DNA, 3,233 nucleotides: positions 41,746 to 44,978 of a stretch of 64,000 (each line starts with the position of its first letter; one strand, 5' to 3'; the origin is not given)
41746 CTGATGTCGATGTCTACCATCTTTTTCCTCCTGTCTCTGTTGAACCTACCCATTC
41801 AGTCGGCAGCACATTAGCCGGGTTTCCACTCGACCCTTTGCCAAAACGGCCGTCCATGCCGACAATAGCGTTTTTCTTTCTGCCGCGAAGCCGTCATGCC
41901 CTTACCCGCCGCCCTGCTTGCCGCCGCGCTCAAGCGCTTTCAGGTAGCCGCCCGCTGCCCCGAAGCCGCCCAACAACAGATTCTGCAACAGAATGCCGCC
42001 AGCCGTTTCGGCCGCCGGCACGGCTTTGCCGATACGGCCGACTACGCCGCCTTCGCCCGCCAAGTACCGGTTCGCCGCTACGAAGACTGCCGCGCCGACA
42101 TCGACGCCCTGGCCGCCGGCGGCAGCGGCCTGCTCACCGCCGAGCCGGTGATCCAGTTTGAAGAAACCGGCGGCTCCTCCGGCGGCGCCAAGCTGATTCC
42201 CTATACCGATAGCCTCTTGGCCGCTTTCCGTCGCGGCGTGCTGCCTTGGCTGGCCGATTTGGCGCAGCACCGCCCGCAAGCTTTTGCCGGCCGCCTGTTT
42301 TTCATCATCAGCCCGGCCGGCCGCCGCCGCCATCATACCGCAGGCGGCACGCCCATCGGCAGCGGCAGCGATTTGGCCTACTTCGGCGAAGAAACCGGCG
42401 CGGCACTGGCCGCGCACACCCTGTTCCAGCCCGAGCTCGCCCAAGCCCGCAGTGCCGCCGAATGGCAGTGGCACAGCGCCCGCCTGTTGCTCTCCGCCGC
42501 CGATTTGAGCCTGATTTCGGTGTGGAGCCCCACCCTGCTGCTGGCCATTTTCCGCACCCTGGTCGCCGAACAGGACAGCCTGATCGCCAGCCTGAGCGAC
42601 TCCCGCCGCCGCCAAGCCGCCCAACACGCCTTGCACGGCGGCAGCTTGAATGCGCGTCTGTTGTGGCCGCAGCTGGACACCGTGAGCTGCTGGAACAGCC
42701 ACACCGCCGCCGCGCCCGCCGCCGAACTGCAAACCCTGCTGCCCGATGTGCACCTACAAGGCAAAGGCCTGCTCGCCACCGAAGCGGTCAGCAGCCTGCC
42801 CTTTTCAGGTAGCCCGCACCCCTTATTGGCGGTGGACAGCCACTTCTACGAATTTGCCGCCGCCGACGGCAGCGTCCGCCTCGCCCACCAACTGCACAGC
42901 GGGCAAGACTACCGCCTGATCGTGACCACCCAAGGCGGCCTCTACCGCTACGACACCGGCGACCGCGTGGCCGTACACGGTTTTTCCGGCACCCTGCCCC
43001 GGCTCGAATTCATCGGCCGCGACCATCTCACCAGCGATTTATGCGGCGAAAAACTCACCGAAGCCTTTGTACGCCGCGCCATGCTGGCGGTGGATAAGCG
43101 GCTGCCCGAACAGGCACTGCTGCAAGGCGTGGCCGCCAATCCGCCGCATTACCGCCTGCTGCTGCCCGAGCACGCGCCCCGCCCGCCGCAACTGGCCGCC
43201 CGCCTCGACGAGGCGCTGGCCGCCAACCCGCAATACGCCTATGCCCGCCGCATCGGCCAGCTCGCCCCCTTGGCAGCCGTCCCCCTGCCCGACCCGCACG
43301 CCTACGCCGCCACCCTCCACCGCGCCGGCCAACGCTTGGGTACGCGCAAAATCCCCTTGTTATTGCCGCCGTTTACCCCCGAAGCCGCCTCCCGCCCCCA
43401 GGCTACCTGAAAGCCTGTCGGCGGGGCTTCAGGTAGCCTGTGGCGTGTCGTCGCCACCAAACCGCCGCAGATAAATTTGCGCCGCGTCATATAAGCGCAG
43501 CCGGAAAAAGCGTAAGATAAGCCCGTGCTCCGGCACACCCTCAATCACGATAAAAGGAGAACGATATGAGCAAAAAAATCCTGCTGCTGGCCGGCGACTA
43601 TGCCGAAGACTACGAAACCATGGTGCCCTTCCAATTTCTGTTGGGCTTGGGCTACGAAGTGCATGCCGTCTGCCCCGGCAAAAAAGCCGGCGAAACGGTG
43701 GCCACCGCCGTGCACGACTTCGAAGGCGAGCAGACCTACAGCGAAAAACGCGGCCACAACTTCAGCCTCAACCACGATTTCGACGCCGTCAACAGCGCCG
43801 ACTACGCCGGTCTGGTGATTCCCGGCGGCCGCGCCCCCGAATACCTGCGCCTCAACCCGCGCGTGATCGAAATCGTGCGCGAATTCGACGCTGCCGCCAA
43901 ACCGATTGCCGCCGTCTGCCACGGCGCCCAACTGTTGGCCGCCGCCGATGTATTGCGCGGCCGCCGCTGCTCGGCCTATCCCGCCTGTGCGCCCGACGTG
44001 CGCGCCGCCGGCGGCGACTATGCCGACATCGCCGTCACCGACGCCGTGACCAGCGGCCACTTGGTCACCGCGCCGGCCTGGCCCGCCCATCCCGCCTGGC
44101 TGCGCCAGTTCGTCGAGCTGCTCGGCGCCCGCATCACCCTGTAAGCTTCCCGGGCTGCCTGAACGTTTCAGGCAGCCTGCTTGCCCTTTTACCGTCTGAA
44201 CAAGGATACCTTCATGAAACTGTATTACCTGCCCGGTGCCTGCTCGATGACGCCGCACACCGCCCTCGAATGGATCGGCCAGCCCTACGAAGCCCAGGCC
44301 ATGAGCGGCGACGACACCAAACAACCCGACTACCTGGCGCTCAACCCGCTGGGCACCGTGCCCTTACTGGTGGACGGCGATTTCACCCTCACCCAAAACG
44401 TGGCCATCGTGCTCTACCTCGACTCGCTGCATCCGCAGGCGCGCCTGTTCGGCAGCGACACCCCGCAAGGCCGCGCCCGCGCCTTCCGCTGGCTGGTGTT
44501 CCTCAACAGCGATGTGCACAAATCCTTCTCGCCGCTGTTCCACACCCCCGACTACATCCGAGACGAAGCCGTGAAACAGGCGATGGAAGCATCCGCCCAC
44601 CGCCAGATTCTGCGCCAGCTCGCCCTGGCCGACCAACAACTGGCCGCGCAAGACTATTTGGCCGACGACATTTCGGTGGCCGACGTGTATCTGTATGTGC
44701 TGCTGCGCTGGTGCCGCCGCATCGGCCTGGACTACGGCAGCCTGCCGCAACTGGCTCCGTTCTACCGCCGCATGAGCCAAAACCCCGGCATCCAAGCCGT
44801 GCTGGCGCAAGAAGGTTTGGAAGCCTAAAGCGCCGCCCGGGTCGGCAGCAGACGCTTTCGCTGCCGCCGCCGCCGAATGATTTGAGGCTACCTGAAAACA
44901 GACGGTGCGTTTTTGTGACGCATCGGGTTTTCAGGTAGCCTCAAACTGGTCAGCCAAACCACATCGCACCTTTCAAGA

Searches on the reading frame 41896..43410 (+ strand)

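Call 15: search_protein_families(library=pfam, proteins=[window:41896-43410:+])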
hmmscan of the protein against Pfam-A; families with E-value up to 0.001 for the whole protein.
window:41896-43410:+ (504 aa): 2 families
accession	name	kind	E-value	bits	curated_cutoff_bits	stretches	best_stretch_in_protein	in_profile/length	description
PF03321.19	GH3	-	1.5e-31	110.2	23.6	1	13-235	3-228/304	GH3 family N-terminal domain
PF23571.1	GH3_M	-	1.5e-15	57.4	23.6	1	311-375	3-75/75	GH3 family central domain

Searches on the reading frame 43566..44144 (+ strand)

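Call 76: search_protein_families(library=pfam, proteins=[window:43566-44144:+], max_evalue=0.001)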
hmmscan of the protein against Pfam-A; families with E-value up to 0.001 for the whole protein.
window:43566-44144:+ (192 aa): 1 family
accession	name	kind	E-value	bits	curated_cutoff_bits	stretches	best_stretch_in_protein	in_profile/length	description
PF01965.30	DJ-1_PfpI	-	5e-42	144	26.6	1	3-184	1-164/165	DJ-1/PfpI family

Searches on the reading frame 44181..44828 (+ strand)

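Call 76: search_protein_families(library=pfam, proteins=[window:44181-44828:+], max_evalue=0.001)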
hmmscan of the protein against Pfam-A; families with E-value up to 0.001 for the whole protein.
window:44181-44828:+ (215 aa): 6 families
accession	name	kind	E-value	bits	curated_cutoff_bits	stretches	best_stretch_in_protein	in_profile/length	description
PF13417.12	GST_N_3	-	6.2e-10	39.7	22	1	21-86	9-73/75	Glutathione S-transferase, N-terminal domain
PF02798.26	GST_N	-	7.5e-10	39.4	20.9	1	12-81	3-75/76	Glutathione S-transferase, N-terminal domain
PF13409.12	GST_N_2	-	4.3e-09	37.3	25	1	21-82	4-69/70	Glutathione S-transferase, N-terminal domain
PF00043.30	GST_C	-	4.6e-08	33.6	20.7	1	125-202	13-93/93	Glutathione S-transferase, C-terminal domain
PF13410.11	GST_C_2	-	6.4e-06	26.6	24.9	1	139-194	7-66/69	Glutathione S-transferase, C-terminal domain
PF14497.11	GST_C_3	-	0.00015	22.3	21.6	1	111-210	2-103/104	Glutathione S-transferase, C-terminal domain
